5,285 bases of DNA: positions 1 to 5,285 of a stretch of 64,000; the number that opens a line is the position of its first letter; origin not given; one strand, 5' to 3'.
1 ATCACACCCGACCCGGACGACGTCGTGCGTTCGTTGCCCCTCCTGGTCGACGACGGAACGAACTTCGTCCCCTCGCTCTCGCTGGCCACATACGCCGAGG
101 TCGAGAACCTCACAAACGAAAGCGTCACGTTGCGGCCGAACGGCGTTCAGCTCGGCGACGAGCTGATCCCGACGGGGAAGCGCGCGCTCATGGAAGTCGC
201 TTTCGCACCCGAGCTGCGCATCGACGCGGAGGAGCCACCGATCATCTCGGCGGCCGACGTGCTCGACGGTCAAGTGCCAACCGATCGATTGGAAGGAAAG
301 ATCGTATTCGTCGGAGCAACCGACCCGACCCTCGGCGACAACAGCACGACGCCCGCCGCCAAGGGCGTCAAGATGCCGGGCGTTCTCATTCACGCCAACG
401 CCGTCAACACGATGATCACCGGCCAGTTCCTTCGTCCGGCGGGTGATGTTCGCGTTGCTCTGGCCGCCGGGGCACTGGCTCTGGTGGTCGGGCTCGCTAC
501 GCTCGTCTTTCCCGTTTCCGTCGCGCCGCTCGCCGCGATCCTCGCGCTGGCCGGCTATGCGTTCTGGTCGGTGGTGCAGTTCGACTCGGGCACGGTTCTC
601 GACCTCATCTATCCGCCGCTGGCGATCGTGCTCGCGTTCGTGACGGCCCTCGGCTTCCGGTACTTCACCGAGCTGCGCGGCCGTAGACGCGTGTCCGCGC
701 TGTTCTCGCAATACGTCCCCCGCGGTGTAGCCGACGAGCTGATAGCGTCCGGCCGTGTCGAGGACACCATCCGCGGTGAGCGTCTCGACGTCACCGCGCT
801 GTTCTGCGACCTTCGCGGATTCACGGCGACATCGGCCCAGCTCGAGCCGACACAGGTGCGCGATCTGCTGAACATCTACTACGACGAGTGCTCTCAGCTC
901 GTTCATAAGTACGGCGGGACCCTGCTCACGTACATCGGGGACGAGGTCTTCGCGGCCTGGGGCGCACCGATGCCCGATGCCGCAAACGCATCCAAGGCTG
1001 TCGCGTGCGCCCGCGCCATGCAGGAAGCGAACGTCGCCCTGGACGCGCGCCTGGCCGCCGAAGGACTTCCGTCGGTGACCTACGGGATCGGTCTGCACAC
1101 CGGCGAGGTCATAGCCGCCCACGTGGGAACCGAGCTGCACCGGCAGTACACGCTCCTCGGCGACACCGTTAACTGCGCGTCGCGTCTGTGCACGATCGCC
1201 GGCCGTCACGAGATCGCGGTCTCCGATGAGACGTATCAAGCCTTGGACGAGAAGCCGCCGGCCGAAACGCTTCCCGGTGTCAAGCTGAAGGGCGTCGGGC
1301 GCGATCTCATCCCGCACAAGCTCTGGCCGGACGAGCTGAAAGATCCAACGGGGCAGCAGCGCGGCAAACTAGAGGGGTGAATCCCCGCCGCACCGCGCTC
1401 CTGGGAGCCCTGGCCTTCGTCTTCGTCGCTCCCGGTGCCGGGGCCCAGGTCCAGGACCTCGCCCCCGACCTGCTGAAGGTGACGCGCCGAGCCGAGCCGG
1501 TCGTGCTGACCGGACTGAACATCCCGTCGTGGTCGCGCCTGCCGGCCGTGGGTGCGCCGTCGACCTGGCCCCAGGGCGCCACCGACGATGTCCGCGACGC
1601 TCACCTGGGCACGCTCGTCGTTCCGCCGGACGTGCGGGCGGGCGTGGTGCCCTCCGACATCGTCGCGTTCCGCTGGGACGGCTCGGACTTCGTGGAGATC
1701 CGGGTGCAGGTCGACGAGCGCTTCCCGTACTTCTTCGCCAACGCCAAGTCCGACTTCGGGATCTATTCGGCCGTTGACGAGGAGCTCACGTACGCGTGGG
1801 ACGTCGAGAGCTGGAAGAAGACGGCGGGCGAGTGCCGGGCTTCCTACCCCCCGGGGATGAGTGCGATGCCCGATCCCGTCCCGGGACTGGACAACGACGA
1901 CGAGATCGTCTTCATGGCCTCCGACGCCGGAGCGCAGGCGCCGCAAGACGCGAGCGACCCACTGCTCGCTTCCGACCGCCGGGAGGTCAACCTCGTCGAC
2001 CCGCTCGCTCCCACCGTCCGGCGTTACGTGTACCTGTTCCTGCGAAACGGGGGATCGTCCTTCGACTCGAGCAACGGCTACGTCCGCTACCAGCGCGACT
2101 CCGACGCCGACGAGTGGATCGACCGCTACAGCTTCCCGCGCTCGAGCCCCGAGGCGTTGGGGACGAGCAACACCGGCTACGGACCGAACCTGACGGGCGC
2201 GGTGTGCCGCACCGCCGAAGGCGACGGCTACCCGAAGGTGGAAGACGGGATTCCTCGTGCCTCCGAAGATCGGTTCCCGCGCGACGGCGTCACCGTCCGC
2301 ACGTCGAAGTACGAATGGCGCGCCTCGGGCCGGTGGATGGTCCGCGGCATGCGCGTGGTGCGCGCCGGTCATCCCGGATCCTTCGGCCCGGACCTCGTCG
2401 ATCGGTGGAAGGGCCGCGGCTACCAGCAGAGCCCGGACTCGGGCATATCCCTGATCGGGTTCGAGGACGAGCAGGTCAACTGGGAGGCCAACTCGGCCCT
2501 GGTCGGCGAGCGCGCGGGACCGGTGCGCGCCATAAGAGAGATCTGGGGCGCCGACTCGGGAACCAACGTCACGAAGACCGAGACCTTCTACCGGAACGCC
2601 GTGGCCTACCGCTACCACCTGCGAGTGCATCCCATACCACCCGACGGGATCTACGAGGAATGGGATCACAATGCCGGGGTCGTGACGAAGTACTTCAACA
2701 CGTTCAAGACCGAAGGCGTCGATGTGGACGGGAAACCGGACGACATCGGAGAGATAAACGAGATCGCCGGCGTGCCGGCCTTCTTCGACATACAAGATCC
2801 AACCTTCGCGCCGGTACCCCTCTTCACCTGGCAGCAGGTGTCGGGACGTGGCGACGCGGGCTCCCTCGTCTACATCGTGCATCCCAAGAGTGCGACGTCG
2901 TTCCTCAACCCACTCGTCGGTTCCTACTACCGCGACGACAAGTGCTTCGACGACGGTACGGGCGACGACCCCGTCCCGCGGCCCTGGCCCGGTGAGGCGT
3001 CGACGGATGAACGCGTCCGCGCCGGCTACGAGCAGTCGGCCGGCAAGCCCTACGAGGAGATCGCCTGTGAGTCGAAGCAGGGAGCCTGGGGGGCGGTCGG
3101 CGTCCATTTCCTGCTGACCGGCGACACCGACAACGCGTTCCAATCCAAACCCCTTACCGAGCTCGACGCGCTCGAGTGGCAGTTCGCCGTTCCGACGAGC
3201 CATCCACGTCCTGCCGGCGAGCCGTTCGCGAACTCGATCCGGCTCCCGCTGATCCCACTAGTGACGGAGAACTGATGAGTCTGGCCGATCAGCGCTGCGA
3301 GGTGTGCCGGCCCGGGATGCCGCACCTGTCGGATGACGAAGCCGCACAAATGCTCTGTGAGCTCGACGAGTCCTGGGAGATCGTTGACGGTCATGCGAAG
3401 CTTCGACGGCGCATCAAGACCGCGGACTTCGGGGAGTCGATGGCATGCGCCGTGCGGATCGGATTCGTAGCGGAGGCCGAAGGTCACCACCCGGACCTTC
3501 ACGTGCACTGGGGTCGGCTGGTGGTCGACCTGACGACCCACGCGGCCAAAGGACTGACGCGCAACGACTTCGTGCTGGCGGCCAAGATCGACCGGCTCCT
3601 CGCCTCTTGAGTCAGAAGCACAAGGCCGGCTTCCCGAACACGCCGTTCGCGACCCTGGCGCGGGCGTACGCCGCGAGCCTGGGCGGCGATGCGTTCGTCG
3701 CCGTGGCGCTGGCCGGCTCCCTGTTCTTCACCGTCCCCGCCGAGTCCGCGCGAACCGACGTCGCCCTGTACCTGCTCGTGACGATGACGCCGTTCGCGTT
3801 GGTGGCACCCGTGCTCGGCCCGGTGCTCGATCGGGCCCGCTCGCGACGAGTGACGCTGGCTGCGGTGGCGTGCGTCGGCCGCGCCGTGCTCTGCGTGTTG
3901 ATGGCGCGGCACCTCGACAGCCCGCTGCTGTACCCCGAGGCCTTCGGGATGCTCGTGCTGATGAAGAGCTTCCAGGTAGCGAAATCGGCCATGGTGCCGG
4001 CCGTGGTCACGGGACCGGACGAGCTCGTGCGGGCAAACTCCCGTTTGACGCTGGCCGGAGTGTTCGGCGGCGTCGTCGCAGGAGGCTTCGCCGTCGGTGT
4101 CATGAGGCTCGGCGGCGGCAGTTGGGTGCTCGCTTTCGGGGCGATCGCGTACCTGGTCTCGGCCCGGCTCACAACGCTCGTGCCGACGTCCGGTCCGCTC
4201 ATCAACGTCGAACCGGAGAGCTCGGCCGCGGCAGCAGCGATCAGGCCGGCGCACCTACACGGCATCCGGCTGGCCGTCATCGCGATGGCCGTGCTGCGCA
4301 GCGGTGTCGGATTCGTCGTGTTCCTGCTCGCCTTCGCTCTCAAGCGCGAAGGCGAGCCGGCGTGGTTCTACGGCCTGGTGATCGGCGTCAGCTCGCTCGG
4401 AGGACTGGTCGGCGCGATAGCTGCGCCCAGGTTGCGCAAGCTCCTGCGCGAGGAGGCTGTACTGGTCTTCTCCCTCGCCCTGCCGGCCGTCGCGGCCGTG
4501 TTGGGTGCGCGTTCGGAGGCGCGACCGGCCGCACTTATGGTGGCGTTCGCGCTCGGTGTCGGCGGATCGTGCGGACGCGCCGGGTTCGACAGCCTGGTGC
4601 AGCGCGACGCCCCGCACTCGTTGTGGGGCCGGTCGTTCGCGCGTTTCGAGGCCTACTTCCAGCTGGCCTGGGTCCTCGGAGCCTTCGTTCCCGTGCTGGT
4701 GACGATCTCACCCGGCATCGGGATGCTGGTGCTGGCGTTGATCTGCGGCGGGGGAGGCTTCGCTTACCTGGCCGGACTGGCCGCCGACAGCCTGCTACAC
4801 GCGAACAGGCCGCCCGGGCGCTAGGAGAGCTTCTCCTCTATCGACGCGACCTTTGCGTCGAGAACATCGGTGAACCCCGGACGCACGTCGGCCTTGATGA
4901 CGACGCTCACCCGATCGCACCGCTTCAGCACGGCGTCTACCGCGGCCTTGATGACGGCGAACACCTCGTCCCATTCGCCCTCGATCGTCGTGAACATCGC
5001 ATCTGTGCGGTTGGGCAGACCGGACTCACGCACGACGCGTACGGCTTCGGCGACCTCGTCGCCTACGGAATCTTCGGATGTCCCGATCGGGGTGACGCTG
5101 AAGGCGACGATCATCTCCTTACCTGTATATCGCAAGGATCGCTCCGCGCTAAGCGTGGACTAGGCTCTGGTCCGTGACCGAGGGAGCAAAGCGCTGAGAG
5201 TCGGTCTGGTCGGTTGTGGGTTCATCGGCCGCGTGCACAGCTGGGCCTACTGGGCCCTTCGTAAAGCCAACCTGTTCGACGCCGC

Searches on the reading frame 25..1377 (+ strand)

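Call 51: search_protein_families(library=pfam, proteins=[window:25-1377:+], max_evalue=0.0001)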
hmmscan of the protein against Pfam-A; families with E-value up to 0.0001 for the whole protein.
window:25-1377:+ (451 aa): 2 families
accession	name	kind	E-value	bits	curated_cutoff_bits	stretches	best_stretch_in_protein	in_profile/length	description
PF00211.25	Guanylate_cyc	-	2.9e-23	82.8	21.9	1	255-414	8-163/183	Adenylate and Guanylate cyclase catalytic domain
PF05226.16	CHASE2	-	5.5e-19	69.2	26.3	1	2-157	120-256/257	CHASE2 domain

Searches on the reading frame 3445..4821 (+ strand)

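Call 51: search_protein_families(library=pfam, proteins=[window:3445-4821:+], max_evalue=0.0001)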
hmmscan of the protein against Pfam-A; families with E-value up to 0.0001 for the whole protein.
window:3445-4821:+ (459 aa): 1 family
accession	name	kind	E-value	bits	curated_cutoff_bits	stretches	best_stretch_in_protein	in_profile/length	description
PF07690.21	MFS_1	-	2.2e-10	40.4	33.4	1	93-413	15-347/347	Major Facilitator Superfamily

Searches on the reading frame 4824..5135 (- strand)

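Call 51: search_protein_families(library=pfam, proteins=[window:4824-5135:-], max_evalue=0.0001)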
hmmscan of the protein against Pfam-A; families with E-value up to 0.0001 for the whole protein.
window:4824-5135:- (104 aa): 2 families
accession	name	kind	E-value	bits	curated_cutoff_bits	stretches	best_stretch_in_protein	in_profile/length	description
PF01910.22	Thiamine_BP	-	4.2e-30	104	24.9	1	10-100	1-92/92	Thiamine-binding protein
PF07615.16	Ykof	-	9e-05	23.3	21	0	12-74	6-66/81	YKOF-related Family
